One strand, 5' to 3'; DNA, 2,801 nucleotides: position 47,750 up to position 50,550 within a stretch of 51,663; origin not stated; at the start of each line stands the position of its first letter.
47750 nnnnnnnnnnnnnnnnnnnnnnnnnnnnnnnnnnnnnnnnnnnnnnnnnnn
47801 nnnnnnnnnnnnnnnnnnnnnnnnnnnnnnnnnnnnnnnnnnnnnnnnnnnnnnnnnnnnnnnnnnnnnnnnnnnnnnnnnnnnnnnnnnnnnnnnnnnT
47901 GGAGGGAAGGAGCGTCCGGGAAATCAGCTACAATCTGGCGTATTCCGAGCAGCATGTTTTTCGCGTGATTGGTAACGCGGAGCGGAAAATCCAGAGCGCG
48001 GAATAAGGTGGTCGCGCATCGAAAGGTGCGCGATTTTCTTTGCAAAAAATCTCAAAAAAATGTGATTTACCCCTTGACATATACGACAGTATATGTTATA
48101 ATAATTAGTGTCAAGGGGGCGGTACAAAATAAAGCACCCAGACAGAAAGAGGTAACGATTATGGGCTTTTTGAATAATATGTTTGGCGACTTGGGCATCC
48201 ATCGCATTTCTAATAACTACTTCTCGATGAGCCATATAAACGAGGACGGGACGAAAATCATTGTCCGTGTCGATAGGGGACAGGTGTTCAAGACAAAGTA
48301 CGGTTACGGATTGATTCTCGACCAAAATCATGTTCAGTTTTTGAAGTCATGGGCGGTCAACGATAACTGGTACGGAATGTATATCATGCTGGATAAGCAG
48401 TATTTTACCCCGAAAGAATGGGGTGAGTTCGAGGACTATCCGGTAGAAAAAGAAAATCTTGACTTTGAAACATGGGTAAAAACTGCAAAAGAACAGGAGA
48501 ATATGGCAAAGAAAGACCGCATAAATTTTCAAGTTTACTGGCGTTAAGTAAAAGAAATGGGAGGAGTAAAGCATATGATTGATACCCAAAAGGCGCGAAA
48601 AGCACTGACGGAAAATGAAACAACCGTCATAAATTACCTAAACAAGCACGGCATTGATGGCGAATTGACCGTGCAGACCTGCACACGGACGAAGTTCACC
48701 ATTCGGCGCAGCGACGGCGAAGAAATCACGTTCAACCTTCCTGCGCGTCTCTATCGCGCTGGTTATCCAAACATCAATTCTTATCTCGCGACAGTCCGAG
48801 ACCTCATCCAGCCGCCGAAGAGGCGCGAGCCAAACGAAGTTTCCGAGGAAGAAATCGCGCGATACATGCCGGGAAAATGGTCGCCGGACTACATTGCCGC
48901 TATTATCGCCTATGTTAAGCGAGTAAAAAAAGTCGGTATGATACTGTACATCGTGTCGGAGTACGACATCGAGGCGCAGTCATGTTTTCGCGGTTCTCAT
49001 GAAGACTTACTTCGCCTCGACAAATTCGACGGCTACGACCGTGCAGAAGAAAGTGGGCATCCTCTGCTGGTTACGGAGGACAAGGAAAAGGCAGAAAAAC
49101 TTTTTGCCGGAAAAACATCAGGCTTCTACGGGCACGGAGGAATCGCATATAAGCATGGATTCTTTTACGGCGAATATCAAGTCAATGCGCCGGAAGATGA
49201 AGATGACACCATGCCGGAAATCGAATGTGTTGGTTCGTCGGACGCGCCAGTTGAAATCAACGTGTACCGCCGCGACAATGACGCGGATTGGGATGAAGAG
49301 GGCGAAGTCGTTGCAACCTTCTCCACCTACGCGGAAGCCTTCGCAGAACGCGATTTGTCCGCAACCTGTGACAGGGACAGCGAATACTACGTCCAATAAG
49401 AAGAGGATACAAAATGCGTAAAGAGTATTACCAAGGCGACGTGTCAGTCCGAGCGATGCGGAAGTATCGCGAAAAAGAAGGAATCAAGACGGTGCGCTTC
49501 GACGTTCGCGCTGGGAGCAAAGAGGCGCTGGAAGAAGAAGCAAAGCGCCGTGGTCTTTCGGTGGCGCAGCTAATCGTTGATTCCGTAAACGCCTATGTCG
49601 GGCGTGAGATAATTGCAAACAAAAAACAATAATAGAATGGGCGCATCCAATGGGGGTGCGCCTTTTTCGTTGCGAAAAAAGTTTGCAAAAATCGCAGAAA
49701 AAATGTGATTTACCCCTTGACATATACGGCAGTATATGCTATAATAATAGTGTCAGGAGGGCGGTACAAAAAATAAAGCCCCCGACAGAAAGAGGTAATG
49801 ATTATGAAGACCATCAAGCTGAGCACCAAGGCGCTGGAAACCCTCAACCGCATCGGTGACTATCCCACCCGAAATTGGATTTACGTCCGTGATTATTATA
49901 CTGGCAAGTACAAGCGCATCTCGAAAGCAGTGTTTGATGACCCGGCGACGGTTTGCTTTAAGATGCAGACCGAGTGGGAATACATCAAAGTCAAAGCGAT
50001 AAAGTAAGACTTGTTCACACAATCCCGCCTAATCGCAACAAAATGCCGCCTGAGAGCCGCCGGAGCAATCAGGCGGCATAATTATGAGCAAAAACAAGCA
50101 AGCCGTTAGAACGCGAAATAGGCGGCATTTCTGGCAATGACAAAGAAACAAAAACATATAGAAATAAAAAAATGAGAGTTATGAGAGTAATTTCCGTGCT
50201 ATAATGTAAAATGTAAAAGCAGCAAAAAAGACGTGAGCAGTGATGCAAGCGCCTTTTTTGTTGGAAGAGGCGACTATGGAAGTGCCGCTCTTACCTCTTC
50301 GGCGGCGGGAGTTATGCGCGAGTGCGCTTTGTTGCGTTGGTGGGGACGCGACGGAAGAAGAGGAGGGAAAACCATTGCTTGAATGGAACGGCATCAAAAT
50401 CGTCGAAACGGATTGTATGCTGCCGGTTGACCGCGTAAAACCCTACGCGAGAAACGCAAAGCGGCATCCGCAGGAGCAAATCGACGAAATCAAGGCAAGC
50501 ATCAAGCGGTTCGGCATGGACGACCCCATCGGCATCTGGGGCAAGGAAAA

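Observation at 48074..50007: Rightward cassettes C and D: a second regulon with a different spacer palindrome and its own RHH gene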

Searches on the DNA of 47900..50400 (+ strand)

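Call 19: search_dna_similar(query=window:47900-50400:+, collection=phages, mode=distant, max_rows=20)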
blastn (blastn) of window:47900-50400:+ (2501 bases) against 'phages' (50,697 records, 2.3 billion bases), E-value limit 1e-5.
No match.

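Call 79: search_rna_families(source=window, start=47950, end=50400, threshold=evalue, max_evalue=1)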
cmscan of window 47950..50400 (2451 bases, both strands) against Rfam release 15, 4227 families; matches with E-value up to 1: 1.
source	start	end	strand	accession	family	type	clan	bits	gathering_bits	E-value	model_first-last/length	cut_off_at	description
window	49609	49681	+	RF00023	tmRNA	Gene;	CL00001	11.5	47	0.065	87-140/374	no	transfer-messenger RNA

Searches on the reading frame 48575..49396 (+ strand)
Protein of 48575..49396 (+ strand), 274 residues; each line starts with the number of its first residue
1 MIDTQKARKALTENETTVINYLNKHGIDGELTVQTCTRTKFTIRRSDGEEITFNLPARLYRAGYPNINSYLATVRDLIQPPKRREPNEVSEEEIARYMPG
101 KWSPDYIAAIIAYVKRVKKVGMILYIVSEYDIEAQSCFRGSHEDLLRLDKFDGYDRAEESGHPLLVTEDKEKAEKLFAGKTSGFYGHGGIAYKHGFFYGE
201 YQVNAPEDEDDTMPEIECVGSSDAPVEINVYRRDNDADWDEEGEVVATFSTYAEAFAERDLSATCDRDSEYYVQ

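Call 16: search_protein_families(library=pfam, max_evalue=0.1, proteins=[window:48575-49396:+])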
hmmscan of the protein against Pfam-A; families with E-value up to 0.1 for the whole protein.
window:48575-49396:+ (274 aa): 1 family
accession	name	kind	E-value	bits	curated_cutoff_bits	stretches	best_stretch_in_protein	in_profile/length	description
PF13495.12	Phage_int_SAM_4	-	0.04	14.8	27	0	67-98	19-50/85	Phage integrase, N-terminal SAM-like domain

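Call 17: search_protein_families(library=phrogs, max_evalue=0.1, proteins=[window:48575-49396:+])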
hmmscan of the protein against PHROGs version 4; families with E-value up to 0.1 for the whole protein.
window:48575-49396:+ (274 aa): 1 family
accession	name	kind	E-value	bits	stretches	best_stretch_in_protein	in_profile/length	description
phrog_10023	-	unknown function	0.056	14.9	0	13-74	30-90/90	-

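Call 61: find_homologous_proteins(query=window:48575-49396:+, max_evalue=0.001)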
Query window:48575-49396:+ (274 aa): 5 proteins with E <= 0.001 among 446 candidates.
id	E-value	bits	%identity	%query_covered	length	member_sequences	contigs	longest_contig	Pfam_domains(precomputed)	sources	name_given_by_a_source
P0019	9.9e-179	611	98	100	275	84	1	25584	-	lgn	-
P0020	3.1e-171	586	93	100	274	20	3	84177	-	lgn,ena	-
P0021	4.2e-165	566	90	100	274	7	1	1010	-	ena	-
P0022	1.5e-99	351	85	68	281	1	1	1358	-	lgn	-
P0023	4.3e-16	77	98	16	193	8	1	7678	PF13518.13,PF13542.13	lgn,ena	-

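Call 63: search_protein_families(library=padloc, max_evalue=0.01, proteins=[window:48575-49396:+])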
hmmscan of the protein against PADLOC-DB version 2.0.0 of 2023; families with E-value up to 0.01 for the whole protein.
window:48575-49396:+ (274 aa): 0 families

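Call 68: search_protein_representatives(protein=window:48575-49396:+)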
Query: 274 residues. Proteins with E-value up to 0.001 (for the whole library): 10; up to 1e-10: 5; up to 1e-30: 2. The best 10 are listed.
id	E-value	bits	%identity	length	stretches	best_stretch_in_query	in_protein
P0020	9.8e-172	586.0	93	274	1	1-274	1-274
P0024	3.0e-64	233.5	47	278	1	1-268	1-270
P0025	3.4e-21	92.4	42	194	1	108-271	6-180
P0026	5.4e-21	91.7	39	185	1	109-270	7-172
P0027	9.9e-18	81.0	90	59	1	1-48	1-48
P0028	6.9e-08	48.7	40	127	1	109-190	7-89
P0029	4.1e-07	46.2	32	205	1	124-261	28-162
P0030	2.3e-06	43.7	28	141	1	124-237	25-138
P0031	1.4e-05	41.1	29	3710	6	186-240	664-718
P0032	5.9e-04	35.8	31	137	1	107-210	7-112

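Call 80: predict_structure(alignment_id=A5)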
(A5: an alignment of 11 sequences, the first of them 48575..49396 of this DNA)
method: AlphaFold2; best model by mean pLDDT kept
length: 274 residues; sequences in the alignment: 11
mean_pLDDT: 84.2   pTM: 0.64
mean pLDDT of the five models: 84.2, 75.6, 74.7, 74.0, 71.4
residues with pLDDT >= 90: 81; 70-90: 168; 50-70: 22; < 50: 3
segments of 3 or more residues with pLDDT < 50: 62-64
pLDDT, mean of each block of 10 residues (from residue 1): 81 84 86 74 81 73 60 75 77 88 87 94 96 89 87 81 95 96 90 94 82 86 89 76 84 90 80 81
secondary structure, 60 per line:
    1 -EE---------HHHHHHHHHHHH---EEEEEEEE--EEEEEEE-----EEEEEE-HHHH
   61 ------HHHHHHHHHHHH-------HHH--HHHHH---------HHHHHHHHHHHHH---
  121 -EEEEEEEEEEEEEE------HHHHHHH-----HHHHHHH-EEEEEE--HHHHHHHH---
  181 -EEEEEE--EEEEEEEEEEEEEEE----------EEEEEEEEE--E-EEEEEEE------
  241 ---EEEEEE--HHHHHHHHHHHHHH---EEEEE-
elements in order: H13-24 E28-35 E38-44 E50-55 H57-60 H67-78 H91-95 H105-117 E122-135 H142-148 H154-160 E162-167 H170-177 E182-187 E190-204 E215-223 E228-234 E244-249 H252-265 E269-273

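Call 82: fold_search(model_id=the predicted structure, library=pdb)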
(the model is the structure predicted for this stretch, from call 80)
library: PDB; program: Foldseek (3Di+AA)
matches with E <= 10: 637; with E <= 0.001: 0
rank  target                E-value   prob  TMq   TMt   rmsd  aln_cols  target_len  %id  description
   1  5kew_E                7.4e-02  0.93  0.18  0.41   5.6        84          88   14  Vibrio parahaemolyticus VtrA/VtrC complex bound to the bile salt taurodeoxycholate (released 2016-07-20)
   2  5kew_A                9.3e-02  0.90  0.17  0.40   5.7        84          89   14  Vibrio parahaemolyticus VtrA/VtrC complex bound to the bile salt taurodeoxycholate (released 2016-07-20)
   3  5kev_A                1.1e-01  0.87  0.17  0.39   5.7        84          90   14  Vibrio parahaemolyticus VtrA/VtrC complex (released 2016-07-20)
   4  3t0q                  1.1e-01  0.14  0.16  0.14  18.4       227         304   10  Motor Domain Structure of the Kar3-like kinesin from Ashbya gossypii (released 2012-04-04)
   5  5wq8_A                2.0e-01  0.04  0.11  0.06  42.2       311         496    9  CryoEM structure of type II secretion system secretin GspD in Vibrio cholerae (released 2016-12-28)
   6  5wq9_A                3.0e-01  0.03  0.11  0.07  43.0       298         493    9  CryoEM structure of type II secretion system secretin GspD G453A mutant in Vibrio cholerae (released 2016-12-28)
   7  5l20_A                3.5e-01  0.47  0.14  0.29   6.4        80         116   12  Crystal Structure of a Clostripain (BT_0727) from Bacteroides thetaiotaomicron ATCC 29148 in Complex with Peptide Inhi (released 2017-08-02)
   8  9g6k_Lv               3.7e-01  0.28  0.15  0.30  12.8        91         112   10  LSU structure derived from the LSU sample of the mitoribosome from T. gondii. (released 2024-12-11)
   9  3n6w                  3.7e-01  0.02  0.11  0.09  23.2       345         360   12  Crystal structure of human gamma-butyrobetaine hydroxylase (released 2010-07-21)
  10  6jsx_A                4.2e-01  0.38  0.14  0.36   6.4        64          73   12  Structure of a flagellin protein, HpFlaG (released 2020-04-08)
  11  6nag_A                4.2e-01  0.28  0.14  0.12   8.1        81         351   12  X-ray structure of a secreted C11 cysteine protease from Bacteroides thetaiotaomicron "iotapain (released 2019-12-11)
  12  5t81_A                4.2e-01  0.06  0.10  0.06  15.7       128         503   13  Rhombohedral crystal form of the EpoB NRPS cyclization-docking bidomain from Sorangium cellulosum (released 2016-11-09)
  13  5x8r_y                5.9e-01  0.33  0.18  0.35   5.7        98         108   12  Structure of the 30S small subunit of chloroplast ribosome from spinach (released 2017-06-07)
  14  6p3s_V                5.9e-01  0.06  0.15  0.18  16.8       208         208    4  Crystal structure of human Fab H5.28 in complex with influenza A H5N1 Vietnam hemagglutinin head domain (released 2020-05-27)
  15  8qng                  6.3e-01  0.33  0.14  0.11   6.3        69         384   12  Crystal structure of the E3 ubiquitin ligase Cbl-b with an allosteric inhibitor (benzodiazepine HTS hit compound 1) (released 2023-11-22)
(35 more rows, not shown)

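Call 84: fold_search(model_id=the predicted structure, library=viral)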
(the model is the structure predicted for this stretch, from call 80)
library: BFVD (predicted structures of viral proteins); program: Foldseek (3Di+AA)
matches with E <= 10: 1262; with E <= 0.001: 1
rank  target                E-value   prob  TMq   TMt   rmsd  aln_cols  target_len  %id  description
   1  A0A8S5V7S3            2.8e-06  1.00  0.39  0.51  16.6       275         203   12  Uncharacterized protein [Siphoviridae sp. ctiuu37]
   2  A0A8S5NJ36            1.6e-02  0.93  0.21  0.48   6.2       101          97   11  Uncharacterized protein [Siphoviridae sp. cttFh17]
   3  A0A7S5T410            1.7e-02  0.98  0.19  0.14  11.6        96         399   14  (no name in the UniProt tables at hand)
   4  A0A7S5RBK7            3.3e-02  1.00  0.21  0.56   3.4        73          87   10  (no name in the UniProt tables at hand)
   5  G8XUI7                3.9e-02  0.18  0.14  0.11  17.1       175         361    9  Membrane protein A22A [Aotine betaherpesvirus 1]
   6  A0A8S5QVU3            4.3e-02  0.06  0.11  0.10  42.8       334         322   11  Uncharacterized protein [Siphoviridae sp. ctzSN25]
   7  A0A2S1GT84            4.6e-02  0.77  0.15  0.32   6.2        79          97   16  Uncharacterized protein [Pectobacterium phage Nepra]
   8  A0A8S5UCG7            6.5e-02  0.15  0.18  0.12  18.4       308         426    9  Uncharacterized protein [Siphoviridae sp. ctgN495]
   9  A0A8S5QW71            6.9e-02  0.09  0.12  0.08  24.2       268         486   11  Uncharacterized protein [Siphoviridae sp. ctzSN25]
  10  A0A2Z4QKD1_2          8.2e-02  0.06  0.10  0.04  19.0       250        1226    9  Polyprotein (Fragment) [Sclerotinia sclerotiorum endornavirus 4]
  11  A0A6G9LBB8            9.2e-02  0.98  0.19  0.53   3.8        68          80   13  (no name in the UniProt tables at hand)
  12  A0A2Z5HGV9            9.2e-02  0.85  0.18  0.44   4.9        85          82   18  (no name in the UniProt tables at hand)
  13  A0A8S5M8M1            9.7e-02  0.99  0.20  0.59   3.5        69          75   16  Uncharacterized protein [Caudovirales sp. ctCiv1]
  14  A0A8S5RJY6            9.7e-02  0.66  0.15  0.32   7.0        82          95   17  Uncharacterized protein [virus sp. ctHG14]
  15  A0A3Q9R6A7            9.7e-02  0.54  0.16  0.32  10.7       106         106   14  (no name in the UniProt tables at hand)
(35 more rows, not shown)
